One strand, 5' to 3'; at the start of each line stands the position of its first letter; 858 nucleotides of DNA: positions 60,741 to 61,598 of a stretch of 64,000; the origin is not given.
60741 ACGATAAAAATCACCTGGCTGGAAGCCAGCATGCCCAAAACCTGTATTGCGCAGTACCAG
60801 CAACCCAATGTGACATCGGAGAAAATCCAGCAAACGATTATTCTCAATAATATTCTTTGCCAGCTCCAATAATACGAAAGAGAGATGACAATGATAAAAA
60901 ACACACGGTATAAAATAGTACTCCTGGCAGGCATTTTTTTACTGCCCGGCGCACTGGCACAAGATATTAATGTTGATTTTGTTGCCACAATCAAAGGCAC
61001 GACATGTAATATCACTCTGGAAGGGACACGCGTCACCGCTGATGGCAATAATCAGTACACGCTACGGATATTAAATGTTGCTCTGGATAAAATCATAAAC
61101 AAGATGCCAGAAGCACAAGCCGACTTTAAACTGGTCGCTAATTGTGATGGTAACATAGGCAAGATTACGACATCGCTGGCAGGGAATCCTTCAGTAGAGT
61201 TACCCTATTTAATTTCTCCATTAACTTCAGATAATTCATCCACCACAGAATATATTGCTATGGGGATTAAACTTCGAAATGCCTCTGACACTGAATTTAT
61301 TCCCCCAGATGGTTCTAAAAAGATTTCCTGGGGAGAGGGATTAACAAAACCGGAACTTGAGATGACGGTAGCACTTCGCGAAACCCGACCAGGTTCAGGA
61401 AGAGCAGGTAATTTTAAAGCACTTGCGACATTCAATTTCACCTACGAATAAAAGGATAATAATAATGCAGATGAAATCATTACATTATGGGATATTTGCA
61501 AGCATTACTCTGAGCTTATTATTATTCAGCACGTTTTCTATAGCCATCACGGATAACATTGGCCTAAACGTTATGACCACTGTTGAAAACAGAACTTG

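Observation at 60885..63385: yad fimbrial operon has one fewer minor-subunit gene than K-12, and the remaining one in that position is a pseudogene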

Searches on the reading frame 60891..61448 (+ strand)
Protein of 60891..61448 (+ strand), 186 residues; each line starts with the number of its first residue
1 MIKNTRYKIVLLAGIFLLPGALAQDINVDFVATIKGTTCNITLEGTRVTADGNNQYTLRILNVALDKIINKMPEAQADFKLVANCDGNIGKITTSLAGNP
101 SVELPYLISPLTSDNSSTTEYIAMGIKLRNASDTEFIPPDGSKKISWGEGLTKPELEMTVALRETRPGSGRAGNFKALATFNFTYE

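Call 34: search_protein_families(library=ncbifam, proteins=[window:60891-61448:+], max_evalue=0.01)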
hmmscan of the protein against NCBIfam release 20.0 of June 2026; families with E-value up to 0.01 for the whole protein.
window:60891-61448:+ (186 aa): 4 families
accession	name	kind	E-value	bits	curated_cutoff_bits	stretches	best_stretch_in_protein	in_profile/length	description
NF011778.0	PRK15241.1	equivalog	8.1e-35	120.2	228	1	11-185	12-187/188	putative fimbrial protein StaD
NF011834.0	PRK15306.1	equivalog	1.7e-19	70.3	205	1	21-186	25-190/190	fimbrial protein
NF011794.0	PRK15262.1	equivalog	0.00056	19.5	132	0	5-45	9-50/200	fimbrial-like protein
NF011833.0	PRK15305.1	equivalog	0.00072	18.6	329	1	74-186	238-353/353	fimbrial protein StkG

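Call 35: search_protein_families(library=pfam, proteins=[window:60891-61448:+], max_evalue=0.01)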
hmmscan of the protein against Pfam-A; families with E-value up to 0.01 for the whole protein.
window:60891-61448:+ (186 aa): 1 family
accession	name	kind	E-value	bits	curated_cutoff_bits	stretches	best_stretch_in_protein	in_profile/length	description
PF00419.26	Fimbrial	-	6.2e-16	59.5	25.6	1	33-186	6-151/151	Fimbrial protein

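Call 56: list_cluster_members(proteins=[P0001, window:60891-61448:+, window:62135-63382:+])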
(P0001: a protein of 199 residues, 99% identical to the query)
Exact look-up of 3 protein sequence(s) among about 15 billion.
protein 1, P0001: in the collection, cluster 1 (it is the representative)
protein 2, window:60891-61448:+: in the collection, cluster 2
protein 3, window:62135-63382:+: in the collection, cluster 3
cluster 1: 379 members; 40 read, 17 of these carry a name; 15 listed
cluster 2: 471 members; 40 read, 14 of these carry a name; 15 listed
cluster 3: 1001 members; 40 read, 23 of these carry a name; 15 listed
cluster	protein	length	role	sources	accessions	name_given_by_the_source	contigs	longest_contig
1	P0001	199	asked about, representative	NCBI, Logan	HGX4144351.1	TPA: fimbrial-like protein [Escherichia coli]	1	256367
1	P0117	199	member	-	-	fimbrial-like protein [Escherichia coli] | type 1 fimbria pilin | Fimbrial protein n=4 Tax=Escherichia coli TaxID=562 RepID=A0A0J8Y573_ECOLX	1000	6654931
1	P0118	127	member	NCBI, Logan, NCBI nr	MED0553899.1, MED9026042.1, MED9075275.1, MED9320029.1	fimbrial-like protein [Escherichia coli]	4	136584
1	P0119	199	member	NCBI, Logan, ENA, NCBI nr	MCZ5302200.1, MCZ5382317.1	fimbrial-like protein [Escherichia coli]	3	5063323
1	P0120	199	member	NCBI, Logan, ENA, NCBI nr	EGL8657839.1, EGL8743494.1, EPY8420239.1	fimbrial-like protein [Escherichia coli] | fimbrial protein [Escherichia coli]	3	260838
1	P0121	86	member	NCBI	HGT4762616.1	TPA: fimbrial protein StaF, partial [Escherichia coli]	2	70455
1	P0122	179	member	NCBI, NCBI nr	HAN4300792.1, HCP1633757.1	TPA: fimbrial protein, partial [Escherichia coli] | fimbrial protein [Escherichia coli]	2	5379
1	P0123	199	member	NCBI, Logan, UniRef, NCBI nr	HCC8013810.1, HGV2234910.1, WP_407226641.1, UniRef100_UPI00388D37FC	fimbrial-like protein [Escherichia coli] | fimbrial-like protein n=1 Tax=Escherichia coli TaxID=562 RepID=UPI00388D37FC | fimbrial protein [Escherichia coli]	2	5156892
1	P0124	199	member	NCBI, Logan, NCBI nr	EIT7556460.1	fimbrial protein [Escherichia coli]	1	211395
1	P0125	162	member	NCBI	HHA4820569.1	TPA: fimbrial-like protein, partial [Escherichia coli]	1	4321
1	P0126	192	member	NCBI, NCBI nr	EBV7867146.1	fimbrial protein StaF, partial [Salmonella enterica subsp. enterica serovar ... | fimbrial protein StaF [Salmonella enterica subsp. enterica serovar Bovismorbificans]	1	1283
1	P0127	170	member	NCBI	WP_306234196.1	fimbrial-like protein, partial [Escherichia coli]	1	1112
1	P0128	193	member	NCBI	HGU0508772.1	TPA: fimbrial-like protein, partial [Escherichia coli]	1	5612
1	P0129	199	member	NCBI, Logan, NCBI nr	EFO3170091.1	fimbrial protein StaF [Escherichia coli]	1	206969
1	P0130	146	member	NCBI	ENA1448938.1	fimbrial protein, partial [Escherichia coli]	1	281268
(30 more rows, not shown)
